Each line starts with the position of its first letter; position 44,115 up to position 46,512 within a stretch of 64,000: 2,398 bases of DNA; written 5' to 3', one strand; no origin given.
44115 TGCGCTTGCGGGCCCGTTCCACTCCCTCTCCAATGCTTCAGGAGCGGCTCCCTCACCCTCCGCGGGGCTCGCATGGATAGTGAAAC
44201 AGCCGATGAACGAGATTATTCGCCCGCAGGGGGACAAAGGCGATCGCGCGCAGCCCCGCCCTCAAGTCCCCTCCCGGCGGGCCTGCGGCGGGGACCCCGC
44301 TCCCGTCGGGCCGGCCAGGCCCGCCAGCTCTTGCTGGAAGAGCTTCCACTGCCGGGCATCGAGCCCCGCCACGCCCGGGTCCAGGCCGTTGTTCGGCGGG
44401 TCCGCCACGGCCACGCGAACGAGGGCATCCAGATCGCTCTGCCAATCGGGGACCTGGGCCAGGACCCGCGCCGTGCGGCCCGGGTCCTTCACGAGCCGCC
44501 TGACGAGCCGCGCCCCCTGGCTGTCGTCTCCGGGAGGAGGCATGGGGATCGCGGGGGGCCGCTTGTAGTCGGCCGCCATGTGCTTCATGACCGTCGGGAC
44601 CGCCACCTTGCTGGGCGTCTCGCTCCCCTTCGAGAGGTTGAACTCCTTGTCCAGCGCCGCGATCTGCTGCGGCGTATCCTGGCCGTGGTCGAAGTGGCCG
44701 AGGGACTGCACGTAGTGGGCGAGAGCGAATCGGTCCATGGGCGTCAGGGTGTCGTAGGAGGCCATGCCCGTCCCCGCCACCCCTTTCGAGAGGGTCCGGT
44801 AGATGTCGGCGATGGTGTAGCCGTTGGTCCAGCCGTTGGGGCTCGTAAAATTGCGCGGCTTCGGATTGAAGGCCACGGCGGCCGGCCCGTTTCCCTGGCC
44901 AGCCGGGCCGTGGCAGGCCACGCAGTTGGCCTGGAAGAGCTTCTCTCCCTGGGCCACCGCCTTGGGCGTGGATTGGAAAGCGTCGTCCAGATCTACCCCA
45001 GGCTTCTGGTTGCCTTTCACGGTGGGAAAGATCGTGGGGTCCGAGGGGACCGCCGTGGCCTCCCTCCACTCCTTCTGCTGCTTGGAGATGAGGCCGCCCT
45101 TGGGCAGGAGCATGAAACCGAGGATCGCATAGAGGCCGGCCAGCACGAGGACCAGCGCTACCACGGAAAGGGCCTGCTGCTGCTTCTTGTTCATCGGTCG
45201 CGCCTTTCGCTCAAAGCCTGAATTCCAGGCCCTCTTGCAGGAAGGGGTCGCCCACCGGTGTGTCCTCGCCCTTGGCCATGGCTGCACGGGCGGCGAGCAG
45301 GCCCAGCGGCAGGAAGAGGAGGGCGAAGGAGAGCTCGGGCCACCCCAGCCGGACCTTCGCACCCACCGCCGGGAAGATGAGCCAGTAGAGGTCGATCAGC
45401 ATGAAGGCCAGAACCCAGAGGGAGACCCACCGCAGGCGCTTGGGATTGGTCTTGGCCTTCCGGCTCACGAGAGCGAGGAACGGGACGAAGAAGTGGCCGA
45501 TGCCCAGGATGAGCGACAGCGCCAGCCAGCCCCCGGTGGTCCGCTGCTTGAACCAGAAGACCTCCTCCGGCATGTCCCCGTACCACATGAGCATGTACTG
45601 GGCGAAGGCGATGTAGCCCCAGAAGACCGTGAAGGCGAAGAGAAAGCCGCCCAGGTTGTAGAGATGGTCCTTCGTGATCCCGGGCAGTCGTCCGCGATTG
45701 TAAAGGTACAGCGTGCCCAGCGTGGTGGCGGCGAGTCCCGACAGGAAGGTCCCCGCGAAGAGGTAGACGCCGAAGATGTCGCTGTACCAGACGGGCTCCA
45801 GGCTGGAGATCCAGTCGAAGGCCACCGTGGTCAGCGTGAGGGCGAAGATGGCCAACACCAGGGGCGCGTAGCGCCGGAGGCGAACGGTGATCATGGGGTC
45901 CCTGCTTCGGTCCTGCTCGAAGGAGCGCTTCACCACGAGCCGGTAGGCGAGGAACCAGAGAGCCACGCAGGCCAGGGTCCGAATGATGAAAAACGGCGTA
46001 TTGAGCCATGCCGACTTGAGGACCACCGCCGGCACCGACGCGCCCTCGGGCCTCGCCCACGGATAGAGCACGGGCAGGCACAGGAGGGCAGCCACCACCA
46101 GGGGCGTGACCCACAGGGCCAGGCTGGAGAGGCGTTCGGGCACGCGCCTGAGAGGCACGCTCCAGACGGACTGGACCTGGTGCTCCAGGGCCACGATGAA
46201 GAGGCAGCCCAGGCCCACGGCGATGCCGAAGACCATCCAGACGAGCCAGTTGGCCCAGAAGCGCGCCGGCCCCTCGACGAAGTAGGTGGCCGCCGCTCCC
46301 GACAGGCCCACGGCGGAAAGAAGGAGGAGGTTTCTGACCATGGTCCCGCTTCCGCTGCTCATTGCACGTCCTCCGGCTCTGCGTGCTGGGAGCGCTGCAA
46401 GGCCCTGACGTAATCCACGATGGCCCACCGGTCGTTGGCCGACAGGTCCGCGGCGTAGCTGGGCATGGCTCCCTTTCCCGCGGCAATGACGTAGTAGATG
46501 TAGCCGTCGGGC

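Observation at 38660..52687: Contiguous ACIII - cytochrome c - SCO1 - caa3 oxidase - heme O synthase respiratory supercluster on one strand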

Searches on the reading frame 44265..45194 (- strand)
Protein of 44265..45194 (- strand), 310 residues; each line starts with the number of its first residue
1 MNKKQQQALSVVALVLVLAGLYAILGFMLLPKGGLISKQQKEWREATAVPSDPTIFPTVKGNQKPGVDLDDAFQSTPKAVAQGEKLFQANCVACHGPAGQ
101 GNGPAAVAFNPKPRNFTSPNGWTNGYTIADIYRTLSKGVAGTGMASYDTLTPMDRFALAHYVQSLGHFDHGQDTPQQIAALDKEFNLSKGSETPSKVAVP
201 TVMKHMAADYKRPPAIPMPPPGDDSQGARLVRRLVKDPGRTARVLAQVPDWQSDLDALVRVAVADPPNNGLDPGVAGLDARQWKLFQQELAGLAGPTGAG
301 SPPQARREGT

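Call 7: search_protein_families(library=pfam, proteins=[window:44265-45194:-], max_evalue=0.01)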
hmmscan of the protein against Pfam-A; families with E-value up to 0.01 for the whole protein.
window:44265-45194:- (310 aa): 2 families
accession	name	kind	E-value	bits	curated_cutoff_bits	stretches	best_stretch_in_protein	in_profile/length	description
PF00034.26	Cytochrom_C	-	9.4e-13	49.7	21.3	1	80-165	1-89/90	Cytochrome c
PF13442.11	Cytochrome_CBB3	-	1.5e-10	41.6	27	1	79-162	2-68/68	Cytochrome C oxidase, cbb3-type, subunit III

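Call 9: search_protein_families(library=ncbifam, proteins=[window:44265-45194:-], max_evalue=0.01)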
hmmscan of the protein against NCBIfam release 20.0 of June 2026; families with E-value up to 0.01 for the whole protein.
window:44265-45194:- (310 aa): 7 families
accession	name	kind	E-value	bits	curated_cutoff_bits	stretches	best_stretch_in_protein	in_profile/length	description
NF033864.1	cytochrome579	equivalog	8.6e-09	35.4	280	1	70-137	39-107/179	cytochrome 579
TIGR00782.1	ccoP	equivalog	1.5e-07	31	179.95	1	74-167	197-283/285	cytochrome-c oxidase, cbb3-type subunit III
NF011054.0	PRK14486.1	equivalog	4.4e-07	29.7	447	1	67-164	202-289/294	putative bifunctional cbb3-type cytochrome c oxidase subunit II/cytochrome c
NF050122.1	bc1_QcrC_actin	exception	2.6e-06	26.9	200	1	74-104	35-67/253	cytochrome bc1 complex diheme cytochrome c subunit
NF045773.1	cytochro_C550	exception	0.0033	17.4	125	1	75-104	44-74/118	cytochrome c550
NF045774.1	cytochro_C551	exception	0.0055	16.7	118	0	76-101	35-60/110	cytochrome c551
NF045930.1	Cytc6PetJCyano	equivalog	0.0096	15.9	135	0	79-96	27-44/110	cytochrome c6 PetJ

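Call 13: search_solved_structures(query=window:44265-45194:-, max_evalue=1, show_alignments=1)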
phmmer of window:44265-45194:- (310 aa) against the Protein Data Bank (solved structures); distinct sequences matched with E-value up to 1: 51.
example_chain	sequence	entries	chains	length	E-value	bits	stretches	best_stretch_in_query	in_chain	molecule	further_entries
6h5l_B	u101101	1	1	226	2e-21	79.7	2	64-165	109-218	Conserved hypothetical cytochrome protein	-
8smr_G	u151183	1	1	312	5.7e-09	38.8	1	80-167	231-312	Cbb3-type cytochrome c oxidase subunit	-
8snh_G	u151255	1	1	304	3.6e-08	36.2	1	76-167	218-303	Cbb3-type cytochrome c oxidase subunit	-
3mk7_C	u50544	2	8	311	7.5e-07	31.8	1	76-166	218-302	Cytochrome c oxidase, cbb3-type, subunit P | Cbb3-type cytochrome c oxidase subunit CcoP1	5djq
7vzg_C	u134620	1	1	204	8.5e-07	31.7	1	70-164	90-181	Cytochrome c, mono-and diheme variants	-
7vzr_C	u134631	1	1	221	9.8e-07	31.5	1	70-164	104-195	Cytochrome c, mono-and diheme variants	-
6f0k_E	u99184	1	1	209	1.1e-05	28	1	75-180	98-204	Quinol:cytochrome c oxidoreductase monoheme cytochrome subunit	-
7o38_A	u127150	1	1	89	0.00014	24.4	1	82-166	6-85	Cytochrome c-552 Ks_3357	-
6adq_C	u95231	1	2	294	0.00016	24.2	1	66-102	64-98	Cytochrome bc1 complex cytochrome c subunit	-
6lod_E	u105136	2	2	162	0.00026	23.5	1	73-120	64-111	Cytochrome c domain-containing protein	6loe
6hwh_M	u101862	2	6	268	0.00035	23.1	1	66-102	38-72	Cytochrome bc1 complex cytochrome c subunit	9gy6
8ovc_O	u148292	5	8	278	0.00036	23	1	66-102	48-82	Cytochrome bc1 complex cytochrome c subunit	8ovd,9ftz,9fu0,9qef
7rh5_O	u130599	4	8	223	0.00061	22.3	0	79-111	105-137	Cytochrome bc1 complex cytochrome c subunit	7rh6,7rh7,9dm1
9wcx_U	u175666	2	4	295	0.00079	21.9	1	79-112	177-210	Cytochrome bc1 complex cytochrome c subunit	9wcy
7q21_C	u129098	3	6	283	0.001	21.5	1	74-109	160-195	Cytochrome bc1 complex cytochrome c subunit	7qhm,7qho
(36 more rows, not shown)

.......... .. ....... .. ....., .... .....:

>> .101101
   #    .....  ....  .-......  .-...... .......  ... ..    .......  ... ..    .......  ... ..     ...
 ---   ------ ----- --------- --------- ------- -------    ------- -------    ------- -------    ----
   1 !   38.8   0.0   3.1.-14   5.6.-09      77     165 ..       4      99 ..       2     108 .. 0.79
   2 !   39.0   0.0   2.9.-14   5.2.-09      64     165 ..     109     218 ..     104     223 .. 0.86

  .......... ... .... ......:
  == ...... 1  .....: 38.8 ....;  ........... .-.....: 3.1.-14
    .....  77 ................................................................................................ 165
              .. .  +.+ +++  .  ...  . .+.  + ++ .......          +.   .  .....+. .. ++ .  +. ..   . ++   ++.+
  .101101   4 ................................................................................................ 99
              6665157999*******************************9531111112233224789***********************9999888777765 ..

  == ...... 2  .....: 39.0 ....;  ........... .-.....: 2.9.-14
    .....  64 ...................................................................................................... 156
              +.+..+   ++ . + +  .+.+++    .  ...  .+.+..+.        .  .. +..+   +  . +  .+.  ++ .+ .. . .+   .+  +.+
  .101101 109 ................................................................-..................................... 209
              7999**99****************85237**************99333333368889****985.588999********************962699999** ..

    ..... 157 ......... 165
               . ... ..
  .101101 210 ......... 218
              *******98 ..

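Call 38: find_homologous_proteins(query=window:44265-45194:-, max_evalue=0.00001)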
Query window:44265-45194:- (310 aa): 317 proteins with E <= 0.00001 among 8000 candidates; the best 120 are listed.
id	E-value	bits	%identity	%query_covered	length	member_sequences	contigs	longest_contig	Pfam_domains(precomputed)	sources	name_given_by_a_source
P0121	7.5e-200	681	97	100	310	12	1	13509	PF13442.12,PF00034.27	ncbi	-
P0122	2.0e-181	620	87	100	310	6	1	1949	PF13442.12,PF00034.27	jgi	-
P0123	1.7e-134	466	63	99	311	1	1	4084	PF13442.12,PF00034.27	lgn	-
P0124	1.8e-113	397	60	94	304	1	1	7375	PF13442.12,PF00034.27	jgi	jgi:mono/diheme cytochrome c family protein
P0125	3.7e-107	376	56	95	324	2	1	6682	PF13442.12,PF00034.27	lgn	-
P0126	1.1e-106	375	56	96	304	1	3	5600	PF13442.12,PF00034.27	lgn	-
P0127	1.2e-105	371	55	96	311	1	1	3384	PF13442.12,PF00034.27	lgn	-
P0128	3.1e-105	370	55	95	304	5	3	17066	PF13442.12,PF00034.27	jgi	jgi:mono/diheme cytochrome c family protein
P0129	1.9e-102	361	54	95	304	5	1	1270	PF13442.12,PF00034.27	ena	-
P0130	4.5e-102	359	53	100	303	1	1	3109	PF13442.12,PF00034.27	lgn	-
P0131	1.9e-98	348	51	95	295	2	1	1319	PF13442.12,PF00034.27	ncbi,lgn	-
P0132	8.9e-98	345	51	95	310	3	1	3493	PF13442.12,PF00034.27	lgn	-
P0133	5.2e-90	320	50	97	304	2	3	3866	PF13442.12,PF00034.27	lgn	-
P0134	8.5e-89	316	49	98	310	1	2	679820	PF13442.12,PF00034.27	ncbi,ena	-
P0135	1.6e-88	315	52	90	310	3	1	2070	PF13442.12,PF00034.27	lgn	-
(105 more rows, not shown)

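Call 49: predict_structure(alignment_id=A1)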
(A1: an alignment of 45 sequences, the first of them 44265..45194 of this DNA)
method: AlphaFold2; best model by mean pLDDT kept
length: 310 residues; sequences in the alignment: 45
mean_pLDDT: 90.7   pTM: 0.62
mean pLDDT of the five models: 90.7, 90.2, 88.5, 88.4, 87.2
residues with pLDDT >= 90: 227; 70-90: 54; 50-70: 25; < 50: 4
segments of 3 or more residues with pLDDT < 50: 299-301
pLDDT, mean of each block of 10 residues (from residue 1): 84 94 81 68 73 77 93 97 98 98 96 95 95 97 95 98 96 97 96 88 90 95 98 98 96 98 98 98 98 73 53
secondary structure, 60 per line:
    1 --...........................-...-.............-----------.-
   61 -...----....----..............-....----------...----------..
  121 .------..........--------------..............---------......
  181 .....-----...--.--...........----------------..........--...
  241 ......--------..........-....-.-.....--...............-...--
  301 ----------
elements in order: H3-29 H35-47 E62-64 H69-72 H77-90 H92-95 H128-137 H152-165 H175-185 E191-193 H199-209 H226-234 H238-246 H255-264 H266-269 H273-277 H280-294

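Call 54: fold_search(model_id=the predicted structure, library=pdb)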
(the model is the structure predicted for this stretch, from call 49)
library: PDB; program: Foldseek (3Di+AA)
matches with E <= 10: 116; with E <= 0.001: 3
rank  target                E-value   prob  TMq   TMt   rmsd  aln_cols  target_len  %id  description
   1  6h5l_B                5.4e-05  1.00  0.29  0.41   4.3       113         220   31  Kuenenia stuttgartiensis reducing HAO-like protein complex Kustc0457/Kustc0458 (released 2019-04-10)
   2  6lod_E                1.8e-04  1.00  0.27  0.51   2.1        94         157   24  Cryo-EM structure of the air-oxidized photosynthetic alternative complex III from Roseiflexus castenholzii (released 2020-11-04)
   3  8k9e_E                9.1e-04  1.00  0.26  0.48   3.4       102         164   26  Cryo-EM structure of the photosynthetic alternative complex III from Chloroflexus aurantiacus at 3.3 angstrom (released 2024-03-06)
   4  9vr0_MODEL_1_A        4.5e-03  1.00  0.26  0.66   3.3       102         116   20  NMR solution structure of termini-truncated oxidized cytochrome c552 from Thioalkalivibrio paradoxus (released 2025-07-30)
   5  6f0k_E                5.0e-03  1.00  0.25  0.42  12.9       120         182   25  Alternative complex III (released 2018-05-09)
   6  7vzr_C                5.8e-03  1.00  0.26  0.40   8.4       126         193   27  Structure of the Acidobacteria homodimeric reaction center bound with cytochrome c (the smaller form) (released 2022-12-28)
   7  2d0w_A                1.1e-02  1.00  0.25  0.45  18.6       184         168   16  Crystal structure of cytochrome cL from Hyphomicrobium denitrificans (released 2006-08-10)
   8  7c90_C                1.3e-02  1.00  0.23  0.46  11.9       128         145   20  Crystal structure of Cytochrome CL from the marine methylotrophic bacterium Methylophaga aminisulfidivorans MPT (Ma-Cy (released 2020-07-22)
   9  2c8s                  1.4e-02  1.00  0.25  0.48   5.7       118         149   24  CYTOCHROME CL FROM METHYLOBACTERIUM EXTORQUENS (released 2005-12-08)
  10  7c90_D                1.5e-02  1.00  0.24  0.48  12.3       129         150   21  Crystal structure of Cytochrome CL from the marine methylotrophic bacterium Methylophaga aminisulfidivorans MPT (Ma-Cy (released 2020-07-22)
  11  7o9u_MODEL_1_A        1.5e-02  1.00  0.22  0.42  12.8       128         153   21  Solution structure of oxidized cytochrome c552 from Thioalkalivibrio paradoxus (released 2021-05-05)
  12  7c90_A                2.1e-02  1.00  0.22  0.44  10.9       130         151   22  Crystal structure of Cytochrome CL from the marine methylotrophic bacterium Methylophaga aminisulfidivorans MPT (Ma-Cy (released 2020-07-22)
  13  9krr_A                2.6e-02  1.00  0.23  0.75   2.6        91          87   21  CRYSTAL STRUCTURE OF REDUCED CYTOCHROME C6 FROM Synechocystis PCC 6803 (released 2025-01-29)
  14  1c6o_A                2.9e-02  1.00  0.19  0.61   5.6        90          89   23  CRYSTAL STRUCTURE OF OXIDIZED CYTOCHROME C6 FROM THE GREEN ALGAE SCENEDESMUS OBLIQUUS (released 2000-04-12)
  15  9krr_B                3.6e-02  1.00  0.23  0.75   2.5        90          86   21  CRYSTAL STRUCTURE OF REDUCED CYTOCHROME C6 FROM Synechocystis PCC 6803 (released 2025-01-29)
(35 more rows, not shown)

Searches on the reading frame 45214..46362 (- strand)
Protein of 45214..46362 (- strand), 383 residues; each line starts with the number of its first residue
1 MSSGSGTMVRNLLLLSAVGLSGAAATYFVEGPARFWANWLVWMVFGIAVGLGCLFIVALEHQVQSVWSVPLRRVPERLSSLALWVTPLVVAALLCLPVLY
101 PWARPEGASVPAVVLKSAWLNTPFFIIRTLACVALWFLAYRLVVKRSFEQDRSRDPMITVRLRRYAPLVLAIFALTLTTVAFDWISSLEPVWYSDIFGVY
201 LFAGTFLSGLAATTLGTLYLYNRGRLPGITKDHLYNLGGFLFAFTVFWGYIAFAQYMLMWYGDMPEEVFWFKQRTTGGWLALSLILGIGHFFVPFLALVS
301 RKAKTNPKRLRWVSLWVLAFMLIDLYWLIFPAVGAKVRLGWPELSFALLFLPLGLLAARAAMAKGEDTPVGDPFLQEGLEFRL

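Call 7: search_protein_families(library=pfam, proteins=[window:45214-46362:-], max_evalue=0.01)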
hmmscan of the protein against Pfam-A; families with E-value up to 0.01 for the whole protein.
window:45214-46362:- (383 aa): 0 families

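Call 9: search_protein_families(library=ncbifam, proteins=[window:45214-46362:-], max_evalue=0.01)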
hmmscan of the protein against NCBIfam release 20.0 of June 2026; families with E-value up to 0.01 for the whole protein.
window:45214-46362:- (383 aa): 0 families

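Call 11: search_solved_structures(query=window:45214-46362:-, max_evalue=0.01, show_alignments=1)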
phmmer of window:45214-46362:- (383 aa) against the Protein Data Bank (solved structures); distinct sequences matched with E-value up to 0.01: 5.
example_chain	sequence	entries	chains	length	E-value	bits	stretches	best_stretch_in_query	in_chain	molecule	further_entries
6f0k_F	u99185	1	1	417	1.2e-55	192.6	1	27-379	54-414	ActF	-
6lod_F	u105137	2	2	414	2.7e-43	151.9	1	11-344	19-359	Uncharacterized protein ActF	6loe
6btm_F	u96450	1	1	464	3.4e-37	131.8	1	36-381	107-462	Alternative Complex III subunit F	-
8k9e_F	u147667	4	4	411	1.4e-34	123.2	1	14-358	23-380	Quinol:cytochrome c oxidoreductase quinone-binding subunit 2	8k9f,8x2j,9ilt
6f0k_C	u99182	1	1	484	7.3e-07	32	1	166-280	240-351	Polysulphide reductase NrfD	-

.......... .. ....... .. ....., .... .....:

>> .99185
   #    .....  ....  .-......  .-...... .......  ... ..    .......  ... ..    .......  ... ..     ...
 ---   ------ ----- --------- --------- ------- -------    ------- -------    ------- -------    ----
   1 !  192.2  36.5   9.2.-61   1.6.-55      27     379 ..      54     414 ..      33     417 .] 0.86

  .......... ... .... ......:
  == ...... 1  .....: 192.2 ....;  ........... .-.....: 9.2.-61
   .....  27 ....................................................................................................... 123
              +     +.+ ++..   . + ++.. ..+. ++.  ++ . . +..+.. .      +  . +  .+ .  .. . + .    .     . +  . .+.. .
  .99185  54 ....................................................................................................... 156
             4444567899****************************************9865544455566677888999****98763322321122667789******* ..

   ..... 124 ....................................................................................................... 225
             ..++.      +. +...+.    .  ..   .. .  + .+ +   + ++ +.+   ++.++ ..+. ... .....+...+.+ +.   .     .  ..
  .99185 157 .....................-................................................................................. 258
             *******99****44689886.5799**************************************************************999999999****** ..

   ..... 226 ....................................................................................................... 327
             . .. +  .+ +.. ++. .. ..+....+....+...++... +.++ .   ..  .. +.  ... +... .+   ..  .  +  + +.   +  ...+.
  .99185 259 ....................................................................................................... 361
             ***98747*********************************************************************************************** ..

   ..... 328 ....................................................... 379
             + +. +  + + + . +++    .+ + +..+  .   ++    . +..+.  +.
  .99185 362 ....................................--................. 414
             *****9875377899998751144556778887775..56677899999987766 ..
